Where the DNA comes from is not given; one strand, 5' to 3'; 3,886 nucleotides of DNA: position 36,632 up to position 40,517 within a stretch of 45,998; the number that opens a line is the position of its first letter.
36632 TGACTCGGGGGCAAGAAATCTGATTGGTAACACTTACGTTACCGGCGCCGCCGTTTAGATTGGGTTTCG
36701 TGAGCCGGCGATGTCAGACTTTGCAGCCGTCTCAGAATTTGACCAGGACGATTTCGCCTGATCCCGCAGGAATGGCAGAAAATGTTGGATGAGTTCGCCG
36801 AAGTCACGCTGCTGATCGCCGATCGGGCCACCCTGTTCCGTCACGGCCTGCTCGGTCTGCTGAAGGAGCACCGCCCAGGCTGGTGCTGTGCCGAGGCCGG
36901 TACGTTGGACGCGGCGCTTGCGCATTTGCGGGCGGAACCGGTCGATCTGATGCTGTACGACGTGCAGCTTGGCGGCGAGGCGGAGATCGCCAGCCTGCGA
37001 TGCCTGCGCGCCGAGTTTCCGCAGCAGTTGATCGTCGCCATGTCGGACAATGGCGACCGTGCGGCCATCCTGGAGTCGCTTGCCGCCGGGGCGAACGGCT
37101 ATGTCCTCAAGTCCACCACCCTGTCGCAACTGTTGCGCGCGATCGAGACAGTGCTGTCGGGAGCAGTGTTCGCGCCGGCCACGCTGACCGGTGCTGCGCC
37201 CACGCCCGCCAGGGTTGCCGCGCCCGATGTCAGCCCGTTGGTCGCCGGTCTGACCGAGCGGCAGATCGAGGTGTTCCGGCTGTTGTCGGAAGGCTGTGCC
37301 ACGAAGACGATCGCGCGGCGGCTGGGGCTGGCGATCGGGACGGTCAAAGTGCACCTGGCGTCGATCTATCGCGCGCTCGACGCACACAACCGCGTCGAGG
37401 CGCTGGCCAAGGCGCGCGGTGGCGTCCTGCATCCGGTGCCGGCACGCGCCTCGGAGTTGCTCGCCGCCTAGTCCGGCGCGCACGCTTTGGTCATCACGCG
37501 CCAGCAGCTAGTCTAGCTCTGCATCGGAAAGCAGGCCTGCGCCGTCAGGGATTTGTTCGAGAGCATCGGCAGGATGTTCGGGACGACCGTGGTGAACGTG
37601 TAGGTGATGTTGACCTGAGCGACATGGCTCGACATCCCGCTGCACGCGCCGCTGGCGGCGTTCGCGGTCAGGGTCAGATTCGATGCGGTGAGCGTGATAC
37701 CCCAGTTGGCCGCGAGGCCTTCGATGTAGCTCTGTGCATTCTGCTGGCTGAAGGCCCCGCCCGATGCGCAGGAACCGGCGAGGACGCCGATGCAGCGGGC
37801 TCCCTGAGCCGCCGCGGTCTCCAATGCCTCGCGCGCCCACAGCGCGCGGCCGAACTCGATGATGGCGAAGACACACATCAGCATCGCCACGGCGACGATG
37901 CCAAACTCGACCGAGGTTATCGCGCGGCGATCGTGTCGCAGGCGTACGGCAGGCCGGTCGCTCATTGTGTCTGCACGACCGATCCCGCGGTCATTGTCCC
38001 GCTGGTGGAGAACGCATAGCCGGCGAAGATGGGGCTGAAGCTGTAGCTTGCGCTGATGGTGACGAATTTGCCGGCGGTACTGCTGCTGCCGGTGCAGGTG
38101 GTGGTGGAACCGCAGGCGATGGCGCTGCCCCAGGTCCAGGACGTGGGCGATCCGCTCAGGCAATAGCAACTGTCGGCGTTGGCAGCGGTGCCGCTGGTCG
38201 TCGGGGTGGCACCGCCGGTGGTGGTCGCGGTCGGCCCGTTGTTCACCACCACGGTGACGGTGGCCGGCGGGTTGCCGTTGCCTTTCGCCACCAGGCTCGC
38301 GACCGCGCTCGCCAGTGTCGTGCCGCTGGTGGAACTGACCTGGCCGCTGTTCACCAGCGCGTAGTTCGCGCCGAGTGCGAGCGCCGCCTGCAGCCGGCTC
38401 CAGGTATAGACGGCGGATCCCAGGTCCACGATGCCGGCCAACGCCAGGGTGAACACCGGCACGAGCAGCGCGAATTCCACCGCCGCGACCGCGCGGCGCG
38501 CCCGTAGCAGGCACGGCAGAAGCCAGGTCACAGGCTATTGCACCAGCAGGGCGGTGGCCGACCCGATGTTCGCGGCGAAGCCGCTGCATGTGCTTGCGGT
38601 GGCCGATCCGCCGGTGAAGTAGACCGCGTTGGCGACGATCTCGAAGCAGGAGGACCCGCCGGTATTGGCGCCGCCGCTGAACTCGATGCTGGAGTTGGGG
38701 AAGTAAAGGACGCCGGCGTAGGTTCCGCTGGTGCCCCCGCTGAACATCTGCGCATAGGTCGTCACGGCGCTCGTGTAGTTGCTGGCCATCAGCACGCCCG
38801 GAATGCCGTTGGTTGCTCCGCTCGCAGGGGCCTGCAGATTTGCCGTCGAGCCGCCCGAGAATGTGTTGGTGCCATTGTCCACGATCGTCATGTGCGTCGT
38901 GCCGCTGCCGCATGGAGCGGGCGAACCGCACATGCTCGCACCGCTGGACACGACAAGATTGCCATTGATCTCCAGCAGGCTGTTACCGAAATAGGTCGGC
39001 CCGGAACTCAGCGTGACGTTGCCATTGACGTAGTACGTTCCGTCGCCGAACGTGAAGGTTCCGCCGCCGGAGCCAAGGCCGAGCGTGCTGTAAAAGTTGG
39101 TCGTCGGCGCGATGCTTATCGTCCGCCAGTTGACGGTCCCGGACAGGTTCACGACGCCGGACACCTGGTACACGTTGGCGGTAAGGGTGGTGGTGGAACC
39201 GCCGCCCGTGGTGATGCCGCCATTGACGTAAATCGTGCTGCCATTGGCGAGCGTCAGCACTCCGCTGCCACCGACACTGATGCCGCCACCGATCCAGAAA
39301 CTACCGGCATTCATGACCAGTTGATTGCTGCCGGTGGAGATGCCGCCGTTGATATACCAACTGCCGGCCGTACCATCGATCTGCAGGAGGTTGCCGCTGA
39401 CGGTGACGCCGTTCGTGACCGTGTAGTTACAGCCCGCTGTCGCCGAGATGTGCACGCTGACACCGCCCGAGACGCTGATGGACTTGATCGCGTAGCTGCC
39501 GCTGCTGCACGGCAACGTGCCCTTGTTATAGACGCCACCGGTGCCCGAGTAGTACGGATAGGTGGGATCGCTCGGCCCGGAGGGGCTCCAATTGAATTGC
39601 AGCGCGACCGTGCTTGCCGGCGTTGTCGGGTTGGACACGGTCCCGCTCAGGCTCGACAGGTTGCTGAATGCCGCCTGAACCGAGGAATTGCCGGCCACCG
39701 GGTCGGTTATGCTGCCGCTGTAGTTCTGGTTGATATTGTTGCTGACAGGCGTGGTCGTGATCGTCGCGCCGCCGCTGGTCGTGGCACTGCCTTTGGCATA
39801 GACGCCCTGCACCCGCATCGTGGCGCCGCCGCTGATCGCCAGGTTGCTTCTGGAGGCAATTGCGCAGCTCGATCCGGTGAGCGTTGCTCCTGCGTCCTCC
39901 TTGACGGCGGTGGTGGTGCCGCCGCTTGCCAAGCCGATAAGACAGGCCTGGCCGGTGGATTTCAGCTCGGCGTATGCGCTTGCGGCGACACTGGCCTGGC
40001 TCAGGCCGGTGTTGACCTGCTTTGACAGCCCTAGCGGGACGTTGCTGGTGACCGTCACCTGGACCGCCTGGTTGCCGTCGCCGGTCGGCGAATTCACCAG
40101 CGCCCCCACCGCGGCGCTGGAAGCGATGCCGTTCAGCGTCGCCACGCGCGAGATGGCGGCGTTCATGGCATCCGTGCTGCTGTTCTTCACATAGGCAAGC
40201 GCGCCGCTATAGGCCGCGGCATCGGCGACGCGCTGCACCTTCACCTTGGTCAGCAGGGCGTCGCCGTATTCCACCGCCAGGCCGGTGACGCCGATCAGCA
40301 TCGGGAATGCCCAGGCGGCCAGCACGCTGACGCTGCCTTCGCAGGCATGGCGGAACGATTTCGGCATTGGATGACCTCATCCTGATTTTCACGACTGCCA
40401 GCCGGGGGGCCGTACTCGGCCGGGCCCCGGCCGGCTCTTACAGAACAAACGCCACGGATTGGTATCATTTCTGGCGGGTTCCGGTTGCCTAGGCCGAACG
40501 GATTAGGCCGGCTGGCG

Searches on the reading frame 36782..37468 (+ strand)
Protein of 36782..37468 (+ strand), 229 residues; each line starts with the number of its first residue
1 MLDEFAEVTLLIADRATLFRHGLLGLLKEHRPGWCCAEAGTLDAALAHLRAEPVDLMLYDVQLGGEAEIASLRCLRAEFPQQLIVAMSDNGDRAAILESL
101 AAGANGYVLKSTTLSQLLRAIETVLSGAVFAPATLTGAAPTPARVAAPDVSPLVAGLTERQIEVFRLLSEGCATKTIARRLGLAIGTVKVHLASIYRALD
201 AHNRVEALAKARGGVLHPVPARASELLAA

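Call 3: search_protein_families(library=pfam, proteins=[window:36782-37468:+], max_evalue=0.01)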
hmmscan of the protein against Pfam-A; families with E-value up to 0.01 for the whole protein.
window:36782-37468:+ (229 aa): 5 families
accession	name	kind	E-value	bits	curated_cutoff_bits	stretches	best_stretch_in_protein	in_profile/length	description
PF00196.25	GerE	-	6.5e-15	54.9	23.5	1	157-208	3-54/57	Bacterial regulatory proteins, luxR family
PF00072.30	Response_reg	-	9.7e-13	48.7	30.2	1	11-122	2-111/111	Response regulator receiver domain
PF08281.18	Sigma70_r4_2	-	3e-05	24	25.7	1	154-193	8-48/54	Sigma-70, region 4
PF14493.12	HTH_40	-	0.0059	17.3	27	0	164-198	5-39/89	Helix-turn-helix domain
PF12840.13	HTH_20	-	0.0067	16.8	27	0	163-193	8-40/51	Helix-turn-helix domain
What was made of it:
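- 36782..37471 (+): NarL/LuxR-type response regulator gene flanking the Tad cluster. Pfam REC plus GerE (call 3).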

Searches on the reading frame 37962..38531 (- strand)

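Call 3: search_protein_families(library=pfam, proteins=[window:37962-38531:-], max_evalue=0.01)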
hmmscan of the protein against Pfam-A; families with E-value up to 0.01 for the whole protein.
window:37962-38531:- (189 aa): 1 family
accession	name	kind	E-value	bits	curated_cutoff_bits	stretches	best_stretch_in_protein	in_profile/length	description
PF07811.17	TadE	-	5.1e-10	39.8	22.9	1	15-55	2-42/43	TadE-like protein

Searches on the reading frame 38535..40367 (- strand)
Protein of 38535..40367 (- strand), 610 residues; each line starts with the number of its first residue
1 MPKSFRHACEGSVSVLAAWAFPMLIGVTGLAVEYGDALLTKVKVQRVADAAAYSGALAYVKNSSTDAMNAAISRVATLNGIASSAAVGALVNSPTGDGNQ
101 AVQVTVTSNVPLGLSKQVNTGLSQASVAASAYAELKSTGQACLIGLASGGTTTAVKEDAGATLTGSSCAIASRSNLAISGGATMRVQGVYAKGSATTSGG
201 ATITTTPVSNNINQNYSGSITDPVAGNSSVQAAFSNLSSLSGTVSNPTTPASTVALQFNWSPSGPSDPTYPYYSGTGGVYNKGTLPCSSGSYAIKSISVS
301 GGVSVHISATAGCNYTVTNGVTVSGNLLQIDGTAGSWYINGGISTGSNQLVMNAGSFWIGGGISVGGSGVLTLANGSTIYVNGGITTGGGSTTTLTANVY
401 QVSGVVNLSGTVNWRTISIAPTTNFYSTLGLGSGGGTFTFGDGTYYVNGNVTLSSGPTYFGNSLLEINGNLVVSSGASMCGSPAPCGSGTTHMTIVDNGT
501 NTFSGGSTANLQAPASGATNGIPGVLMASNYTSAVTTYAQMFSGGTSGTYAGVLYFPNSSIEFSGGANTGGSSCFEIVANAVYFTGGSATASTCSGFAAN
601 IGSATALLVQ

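Call 3: search_protein_families(library=pfam, proteins=[window:38535-40367:-], max_evalue=0.01)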
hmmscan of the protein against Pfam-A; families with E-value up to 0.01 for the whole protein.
window:38535-40367:- (610 aa): 2 families
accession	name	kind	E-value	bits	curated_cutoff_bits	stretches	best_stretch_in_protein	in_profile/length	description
PF13400.11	Tad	-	8.3e-08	32.9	22.3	1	11-56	1-45/47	Putative Flp pilus-assembly TadE/G-like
PF23981.1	DUF7305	-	0.00064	20.1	27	1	434-577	40-167/185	Domain of unknown function (DUF7305)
